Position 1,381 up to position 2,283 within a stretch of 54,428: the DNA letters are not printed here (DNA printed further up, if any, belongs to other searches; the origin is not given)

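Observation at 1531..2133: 200-aa protein carrying the C5-cytosine-methyltransferase motif order in a drastically shortened frame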

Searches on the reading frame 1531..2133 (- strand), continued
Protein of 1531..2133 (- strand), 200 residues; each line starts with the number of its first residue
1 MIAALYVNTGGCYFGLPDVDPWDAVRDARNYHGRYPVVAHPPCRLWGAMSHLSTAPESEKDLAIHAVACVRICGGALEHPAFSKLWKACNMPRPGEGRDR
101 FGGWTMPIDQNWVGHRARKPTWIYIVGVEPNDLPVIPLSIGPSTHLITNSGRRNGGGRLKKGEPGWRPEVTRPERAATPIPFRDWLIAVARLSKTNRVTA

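Call 30: get_annotated_region(hit=H1, flank=5000)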
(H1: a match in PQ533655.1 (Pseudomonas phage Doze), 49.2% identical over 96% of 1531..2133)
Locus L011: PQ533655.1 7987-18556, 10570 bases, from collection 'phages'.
description: Pseudomonas phage Doze, complete genome.
organism: Pseudomonas phage Doze (NCBI taxid 3377936)
taxonomy: Viruses
host: Pseudomonas aeruginosa PA14; source: McMaster Wright Pseudomonas aeruginosa Clinical Isolate Collection; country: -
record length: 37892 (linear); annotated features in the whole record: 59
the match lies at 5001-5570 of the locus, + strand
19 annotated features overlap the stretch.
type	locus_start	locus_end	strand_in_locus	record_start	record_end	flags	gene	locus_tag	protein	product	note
CDS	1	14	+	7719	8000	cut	-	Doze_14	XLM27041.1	hypothetical protein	-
CDS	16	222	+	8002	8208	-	-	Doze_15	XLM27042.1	hypothetical protein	-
CDS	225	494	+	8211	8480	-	-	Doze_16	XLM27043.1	hypothetical protein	-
CDS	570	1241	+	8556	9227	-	-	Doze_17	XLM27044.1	hypothetical protein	-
CDS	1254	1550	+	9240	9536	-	-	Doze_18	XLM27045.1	hypothetical protein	-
CDS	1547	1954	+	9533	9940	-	-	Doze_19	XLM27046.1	hypothetical protein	-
CDS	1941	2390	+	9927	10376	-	-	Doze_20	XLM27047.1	putative bacteriotranscriptional regulator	-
CDS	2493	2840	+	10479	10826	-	-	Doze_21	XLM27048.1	hypothetical protein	-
CDS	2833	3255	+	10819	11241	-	-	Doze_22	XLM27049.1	hypothetical protein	-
CDS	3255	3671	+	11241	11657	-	-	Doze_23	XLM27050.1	capsid and scaffold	-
CDS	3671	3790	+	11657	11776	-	-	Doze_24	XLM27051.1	hypothetical protein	-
CDS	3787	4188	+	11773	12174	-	-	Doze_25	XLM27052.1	hypothetical protein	-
CDS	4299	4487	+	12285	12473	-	-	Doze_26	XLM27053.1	hypothetical protein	-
CDS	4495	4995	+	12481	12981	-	-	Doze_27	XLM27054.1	DNA-binding protein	-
CDS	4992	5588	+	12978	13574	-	-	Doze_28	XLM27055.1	hypothetical protein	-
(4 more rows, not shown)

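Call 31: get_annotated_region(hit=H4, flank=6000)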
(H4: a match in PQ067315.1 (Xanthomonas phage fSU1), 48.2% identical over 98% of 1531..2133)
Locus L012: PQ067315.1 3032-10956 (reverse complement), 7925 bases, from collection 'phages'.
description: Xanthomonas phage fSU1, complete genome.
organism: Xanthomonas phage fSU1 (NCBI taxid 3238781)
taxonomy: Viruses
host: Xanthomonas campestris pv. campestris SU1; source: -; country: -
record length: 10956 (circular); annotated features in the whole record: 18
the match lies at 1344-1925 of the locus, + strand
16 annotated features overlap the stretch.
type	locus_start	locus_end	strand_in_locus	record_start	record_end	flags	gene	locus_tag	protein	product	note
CDS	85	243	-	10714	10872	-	-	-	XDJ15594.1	hypothetical protein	-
CDS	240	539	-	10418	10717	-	-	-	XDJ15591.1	hypothetical protein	-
CDS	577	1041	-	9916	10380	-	-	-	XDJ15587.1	hypothetical protein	-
CDS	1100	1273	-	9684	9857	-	-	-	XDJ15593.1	hypothetical protein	-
CDS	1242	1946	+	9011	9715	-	-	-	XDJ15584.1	hypothetical protein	-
CDS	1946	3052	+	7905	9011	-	-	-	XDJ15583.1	putative replication protein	NMA0782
CDS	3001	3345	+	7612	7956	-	-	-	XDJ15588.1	hypothetical protein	-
CDS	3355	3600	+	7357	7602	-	-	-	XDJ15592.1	hypothetical protein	-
CDS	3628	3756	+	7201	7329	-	-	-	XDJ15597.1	hypothetical protein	-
CDS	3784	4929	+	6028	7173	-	-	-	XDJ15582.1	tail protein and peptidase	ACLAME 17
CDS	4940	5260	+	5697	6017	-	-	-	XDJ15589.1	minor coat protein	-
CDS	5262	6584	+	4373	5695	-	-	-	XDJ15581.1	zonular occludens toxin-like protein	zona occludens toxin-like protein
CDS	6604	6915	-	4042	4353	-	-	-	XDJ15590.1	hypothetical protein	-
CDS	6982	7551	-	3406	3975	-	-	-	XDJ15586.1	hypothetical protein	-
CDS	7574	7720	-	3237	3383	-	-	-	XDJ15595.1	hypothetical protein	-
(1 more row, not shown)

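Call 44: find_related_loci(query=A1, collection=viral_contigs, flank=5000)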
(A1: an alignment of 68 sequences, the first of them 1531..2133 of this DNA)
Query A1 (200 aa) in viral_contigs; peptide patterns used: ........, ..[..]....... (x = any residue, [..] = any of these).
600 stretches matched a pattern (row limit reached: there are more); 586 encode a relative of the query (tblastn E <= 1e-3); the best 80 are kept; 80 distinct loci.
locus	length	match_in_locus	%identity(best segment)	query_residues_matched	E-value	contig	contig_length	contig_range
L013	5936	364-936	52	2-193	4e-61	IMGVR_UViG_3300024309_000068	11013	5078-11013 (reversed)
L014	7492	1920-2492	52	2-193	4e-61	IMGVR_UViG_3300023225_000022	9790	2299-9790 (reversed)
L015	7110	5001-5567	52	2-191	4e-60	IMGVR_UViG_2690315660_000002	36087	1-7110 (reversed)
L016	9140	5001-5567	52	2-191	1e-59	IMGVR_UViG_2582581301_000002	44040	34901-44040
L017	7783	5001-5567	52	2-191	2e-59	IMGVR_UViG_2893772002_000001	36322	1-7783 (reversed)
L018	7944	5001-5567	52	2-191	2e-59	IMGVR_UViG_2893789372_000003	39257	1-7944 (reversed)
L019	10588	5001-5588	53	1-194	2e-59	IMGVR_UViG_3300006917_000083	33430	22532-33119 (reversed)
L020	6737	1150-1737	53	1-194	2e-59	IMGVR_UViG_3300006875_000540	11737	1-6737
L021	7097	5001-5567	51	2-191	5e-59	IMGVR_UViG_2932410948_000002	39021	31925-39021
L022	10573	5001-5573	50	6-196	4e-59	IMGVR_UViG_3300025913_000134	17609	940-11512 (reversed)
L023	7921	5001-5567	52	2-191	1e-58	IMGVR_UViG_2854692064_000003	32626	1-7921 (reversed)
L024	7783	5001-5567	52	2-191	2e-58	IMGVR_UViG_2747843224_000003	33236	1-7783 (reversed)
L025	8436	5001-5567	51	2-191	8e-58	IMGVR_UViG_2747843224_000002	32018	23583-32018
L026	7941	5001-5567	49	2-191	7e-56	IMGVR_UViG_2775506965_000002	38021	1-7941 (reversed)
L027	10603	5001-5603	49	2-200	3e-55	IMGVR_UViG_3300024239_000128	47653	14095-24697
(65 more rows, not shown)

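Call 45: search_protein_representatives(alignment_id=A1)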
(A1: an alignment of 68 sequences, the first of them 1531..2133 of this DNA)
Query: 68 sequences, 199 profile positions. Proteins with E-value up to 0.001 (for the whole library): 2234; up to 1e-10: 1714; up to 1e-30: 651. The best 150 are listed.
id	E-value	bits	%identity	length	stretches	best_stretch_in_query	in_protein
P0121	1.6e-89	314.9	-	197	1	2-195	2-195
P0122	7.8e-88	309.3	-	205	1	3-196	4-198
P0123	2.1e-85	301.4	-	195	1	2-196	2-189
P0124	6.5e-85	299.8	-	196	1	2-196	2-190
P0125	7.5e-85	299.6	-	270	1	4-195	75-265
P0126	2.5e-77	275.1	-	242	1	3-194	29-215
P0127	1.2e-76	272.8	-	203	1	2-195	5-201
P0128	1.8e-74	265.7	-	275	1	3-193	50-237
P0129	3.4e-74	264.8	-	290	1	4-196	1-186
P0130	4.7e-74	264.4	-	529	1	3-196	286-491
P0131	5.9e-74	264.0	-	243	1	5-195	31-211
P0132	6.3e-74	264.0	-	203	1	3-195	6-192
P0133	3.7e-73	261.4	-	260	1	3-195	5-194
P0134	5.2e-73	261.0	-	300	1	2-195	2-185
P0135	7.5e-73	260.4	-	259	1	4-195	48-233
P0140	1.0e-71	256.8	-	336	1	3-196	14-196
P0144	1.2e-70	253.3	-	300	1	3-184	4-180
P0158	3.1e-66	238.9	-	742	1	3-196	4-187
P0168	4.6e-64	231.7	-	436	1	4-195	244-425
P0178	4.6e-63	228.5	-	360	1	2-196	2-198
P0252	7.4e-54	198.4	-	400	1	5-196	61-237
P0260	3.2e-52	193.1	-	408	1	2-197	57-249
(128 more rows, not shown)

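Call 46: search_protein_families(library=pfam, proteins=[P0158, P0130, P0168, P0178, P0140, P0252, P0260, P0134, P0144, P0129], max_evalue=0.01)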
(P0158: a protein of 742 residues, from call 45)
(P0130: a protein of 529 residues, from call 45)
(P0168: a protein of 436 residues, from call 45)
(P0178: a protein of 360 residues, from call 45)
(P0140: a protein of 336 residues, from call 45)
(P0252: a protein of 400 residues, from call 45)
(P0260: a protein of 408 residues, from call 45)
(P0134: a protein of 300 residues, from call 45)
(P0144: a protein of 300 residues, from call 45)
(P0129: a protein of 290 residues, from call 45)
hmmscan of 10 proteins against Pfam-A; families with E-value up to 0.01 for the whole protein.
P0158 (742 aa): 1 family
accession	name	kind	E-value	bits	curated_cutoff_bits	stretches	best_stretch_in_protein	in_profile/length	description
PF02195.25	ParB_N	-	0.00061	20.2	26.3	1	248-310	33-95/95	ParB N-terminal domain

P0130 (529 aa): 1 family
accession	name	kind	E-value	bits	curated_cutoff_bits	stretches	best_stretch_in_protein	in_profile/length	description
PF02086.21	MethyltransfD12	-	6e-10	39.7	22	1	112-159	173-224/253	D12 class N6 adenine-specific DNA methyltransferase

P0168 (436 aa): 2 families
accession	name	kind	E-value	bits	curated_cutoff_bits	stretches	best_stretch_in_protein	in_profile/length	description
PF02086.21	MethyltransfD12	-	6.8e-08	33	22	1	67-126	158-217/253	D12 class N6 adenine-specific DNA methyltransferase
PF03602.21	Cons_hypoth95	-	0.0018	18.4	24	1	21-96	40-124/182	Conserved hypothetical protein 95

P0178 (360 aa): 0 families

P0140 (336 aa): 0 families

P0252 (400 aa): 0 families

P0260 (408 aa): 1 family
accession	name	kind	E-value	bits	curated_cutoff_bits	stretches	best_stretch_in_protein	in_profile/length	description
PF23548.1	Zn_ribbon_FGT1_2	-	0.007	16.4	27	0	9-38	3-29/35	FORGETTER1 second zinc ribbon domain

P0134 (300 aa): 0 families

P0144 (300 aa): 0 families

P0129 (290 aa): 0 families

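Call 63: search_protein_families(library=padloc, proteins=[window:1531-2133:-, P0130, P0158], max_evalue=0.01)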
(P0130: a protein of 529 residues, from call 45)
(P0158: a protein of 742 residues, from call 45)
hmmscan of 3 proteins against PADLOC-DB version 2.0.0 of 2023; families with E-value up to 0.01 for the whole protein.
window:1531-2133:- (200 aa): 0 families

P0130 (529 aa): 9 families
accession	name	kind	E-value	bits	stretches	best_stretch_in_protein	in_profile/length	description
PDLC03244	MTase_II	-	7.3e-19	66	1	86-201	173-286/295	Type II methyltransferase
PDLC03294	MTase_II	-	8.4e-11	40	1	113-178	175-243/272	Type II methyltransferase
PDLC04018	PD-Lambda-5_B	-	2.2e-08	31.7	1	87-163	159-232/291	-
PDLC03264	MTase_II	-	2.2e-06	25.1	1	114-170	191-241/306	Type II methyltransferase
PDLC03729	oMTase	-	1.6e-05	22.5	1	113-156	173-216/275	orphan methyltransferase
PDLC03735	oMTase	-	0.00019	18.9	1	116-178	189-254/284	orphan methyltransferase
PDLC03383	MTase_II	-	0.00023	18.7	1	94-161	192-254/318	Type II methyltransferase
PDLC03358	MTase_II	-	0.00045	17.6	0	89-163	162-234/301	Type II methyltransferase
PDLC03261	MTase_II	-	0.0015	14.9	1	112-177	191-259/643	Type II methyltransferase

P0158 (742 aa): 0 families

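Call 64: find_related_loci(query=A1, collection=genome_contigs, flank=6000)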
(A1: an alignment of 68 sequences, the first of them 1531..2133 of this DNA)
Query A1 (200 aa) in genome_contigs; peptide patterns used: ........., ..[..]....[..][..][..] (x = any residue, [..] = any of these).
135 stretches matched a pattern; 117 encode a relative of the query (tblastn E <= 1e-3); the best 80 are kept; 80 distinct loci.
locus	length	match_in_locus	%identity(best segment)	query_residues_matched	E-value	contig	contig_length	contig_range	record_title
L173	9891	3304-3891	52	2-198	2e-61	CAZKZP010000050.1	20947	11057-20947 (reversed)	MAG TPA_asm: uncultured Chromatiales bacterium isolate SRP124282_co10_80 genome assembly, contig: NODE_394_length_20947_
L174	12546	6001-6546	52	2-183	3e-61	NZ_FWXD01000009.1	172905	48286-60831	Andreprevotia lacus DSM 23236, whole genome shotgun sequence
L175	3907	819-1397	52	2-195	4e-61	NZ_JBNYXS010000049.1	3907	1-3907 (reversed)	Janthinobacterium sp. LB3P118 NODE_49_length_3907_cov_324.600264, whole genome shotgun sequence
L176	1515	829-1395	53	2-191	4e-63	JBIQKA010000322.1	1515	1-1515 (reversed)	MAG: Myxococcales bacterium isolate mag.101f NODE_84456_length_1515, whole genome shotgun sequence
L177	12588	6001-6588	50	2-198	3e-60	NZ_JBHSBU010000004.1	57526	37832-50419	Chitinimonas lacunae strain LMG 29894 Plasmid3, whole genome shotgun sequence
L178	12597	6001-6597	49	1-200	9e-60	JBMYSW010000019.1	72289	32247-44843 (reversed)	MAG: Pontibacterium sp. isolate ME_XS_2211_2_bin_82 ME_XS_2211_2_bin_82_18, whole genome shotgun sequence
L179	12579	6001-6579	49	2-194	1e-59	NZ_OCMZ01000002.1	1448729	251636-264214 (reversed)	Nitrosovibrio sp. Nv4, whole genome shotgun sequence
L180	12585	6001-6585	52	2-197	2e-59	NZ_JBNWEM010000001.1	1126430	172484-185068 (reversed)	Luteimonas sp. SDU82 Scaffold1, whole genome shotgun sequence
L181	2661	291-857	52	2-191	7e-59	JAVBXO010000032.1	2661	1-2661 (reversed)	MAG: Azonexus sp. isolate GS9 13847, whole genome shotgun sequence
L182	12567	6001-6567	52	2-191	1e-58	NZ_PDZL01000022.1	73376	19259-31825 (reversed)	Janthinobacterium sp. BJB426 NODE_23_length_73376_cov_12.661797, whole genome shotgun sequence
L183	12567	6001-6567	52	2-191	2e-58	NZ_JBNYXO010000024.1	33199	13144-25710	Janthinobacterium sp. RB2P8 NODE_24_length_33199_cov_60.117031, whole genome shotgun sequence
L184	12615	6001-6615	51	2-200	3e-58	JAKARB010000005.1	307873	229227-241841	MAG: Proteobacteria bacterium isolate YF3.bin23 NODE_17_length_307873_cov_10.833827, whole genome shotgun sequence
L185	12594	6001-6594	49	2-197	1e-56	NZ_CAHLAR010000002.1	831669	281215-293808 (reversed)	Achromobacter anxifer strain LMG 26857 isolate LMG 26857, whole genome shotgun sequence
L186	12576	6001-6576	50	2-194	9e-57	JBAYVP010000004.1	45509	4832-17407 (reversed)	MAG: Sulfuricellaceae bacterium isolate SO_2016_LW3_62 scaffold01200_LW162_2016, whole genome shotgun sequence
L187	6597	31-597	48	2-191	1e-56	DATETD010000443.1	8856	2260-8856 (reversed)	MAG TPA_asm: Rhodocyclaceae bacterium isolate SMAG_U8306 k141_2417395, whole genome shotgun sequence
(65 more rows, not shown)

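Call 86: predict_structure(alignment_id=A3)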
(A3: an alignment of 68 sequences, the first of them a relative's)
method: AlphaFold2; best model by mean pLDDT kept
length: 199 residues; sequences in the alignment: 68
mean_pLDDT: 94.4   pTM: 0.90
mean pLDDT of the five models: 94.4, 94.1, 94.0, 92.5, 92.1
residues with pLDDT >= 90: 168; 70-90: 28; 50-70: 3; < 50: 0
segments of 3 or more residues with pLDDT < 50: none
pLDDT, mean of each block of 10 residues (from residue 1): 94 97 98 97 95 92 98 98 97 98 98 96 98 95 88 82 90 93 98 84
secondary structure, 60 per line:
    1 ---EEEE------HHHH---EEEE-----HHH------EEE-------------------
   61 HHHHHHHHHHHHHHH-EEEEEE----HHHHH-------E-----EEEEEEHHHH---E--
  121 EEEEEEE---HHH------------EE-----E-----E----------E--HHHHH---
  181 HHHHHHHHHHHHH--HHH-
elements in order: E4-7 H14-17 E21-24 E39-41 H61-75 E77-82 H87-91 E105-110 H111-114 E121-127 H173-177 H181-193

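Call 88: fold_search(model_id=the predicted structure, library=pdb)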
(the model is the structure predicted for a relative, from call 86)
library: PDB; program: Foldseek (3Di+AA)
matches with E <= 10: 337; with E <= 0.001: 0
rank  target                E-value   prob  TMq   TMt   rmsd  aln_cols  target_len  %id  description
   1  1dct_A                2.3e-03  1.00  0.43  0.29   5.8       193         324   12  DNA (CYTOSINE-5) METHYLASE FROM HAEIII COVALENTLY BOUND TO DNA (released 1995-09-15)
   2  9mvy_D                4.0e-03  0.94  0.32  0.11   9.5       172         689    9  Crystal structure of ZMET2 in complex with unmethylated CTG DNA and a histone H3Kc9me2 peptide (released 2025-05-21)
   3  7ubu_A                4.0e-03  0.94  0.32  0.12   8.8       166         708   10  Crystal structure of ZMET2 in complex with hemimethylated CAG DNA and a histone H3Kc9me2 peptide (released 2022-06-08)
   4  6u91_A                4.6e-03  0.94  0.46  0.34  11.1       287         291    8  Crystal structure of DNMT3B(Q772R)-DNMT3L in complex with CpGpT DNA (released 2020-06-10)
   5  6u8w_A                5.2e-03  0.98  0.39  0.29   5.6       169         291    9  Crystal structure of DNMT3B(K777A)-DNMT3L in complex with CpGpT DNA (released 2020-06-10)
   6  6u90_A                5.9e-03  0.98  0.38  0.28   6.6       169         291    8  Crystal structure of DNMT3B(N779A)-DNMT3L in complex with CpGpT DNA (released 2020-06-10)
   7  9mvy_A                5.9e-03  0.87  0.31  0.12   8.7       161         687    9  Crystal structure of ZMET2 in complex with unmethylated CTG DNA and a histone H3Kc9me2 peptide (released 2025-05-21)
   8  2qrv_E                6.7e-03  0.96  0.48  0.38   8.3       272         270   10  Structure of Dnmt3a-Dnmt3L C-terminal domain complex (released 2007-12-04)
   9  6x9i_A                7.1e-03  0.97  0.39  0.12   5.5       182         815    9  Human DNMT1(729-1600) Bound to Zebularine-Containing 12mer dsDNA (released 2021-07-07)
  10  8te1_B                7.6e-03  0.94  0.48  0.37   9.0       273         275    8  Crystal structure of the methyltransferase domain of R882H/R676K DNMT3A homotetramer (released 2024-03-13)
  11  6u8p_A                8.1e-03  0.96  0.40  0.29   5.8       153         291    8  Crystal structure of DNMT3B-DNMT3L in complex with CpGpA DNA (released 2020-06-10)
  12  8te4_A                8.1e-03  0.95  0.48  0.37   8.5       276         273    9  Crystal structure of the methyltransferase domain of R882H/N879A DNMT3A homotetramer (released 2024-03-13)
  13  8eih_A                8.1e-03  0.87  0.44  0.24   9.3       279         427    7  Cryo-EM structure of human DNMT3B homo-tetramer (form I) (released 2023-09-20)
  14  3g7u                  8.6e-03  0.97  0.43  0.27   5.8       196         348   13  Crystal structure of putative DNA modification methyltransferase encoded within prophage Cp-933R (E.coli) (released 2009-02-24)
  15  1fjx_A                8.6e-03  0.96  0.43  0.29   5.4       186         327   13  STRUCTURE OF TERNARY COMPLEX OF HHAI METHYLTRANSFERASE MUTANT (T250G) IN COMPLEX WITH DNA AND ADOHCY (released 2000-12-15)
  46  9v4p_A                2.9e-02  0.69  0.38  0.13   6.8       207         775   11  Cryo-EM structure of A. thaliana MET1(610-1534) bound covalently to a hemi-mCpG DNA (released 2025-11-26)
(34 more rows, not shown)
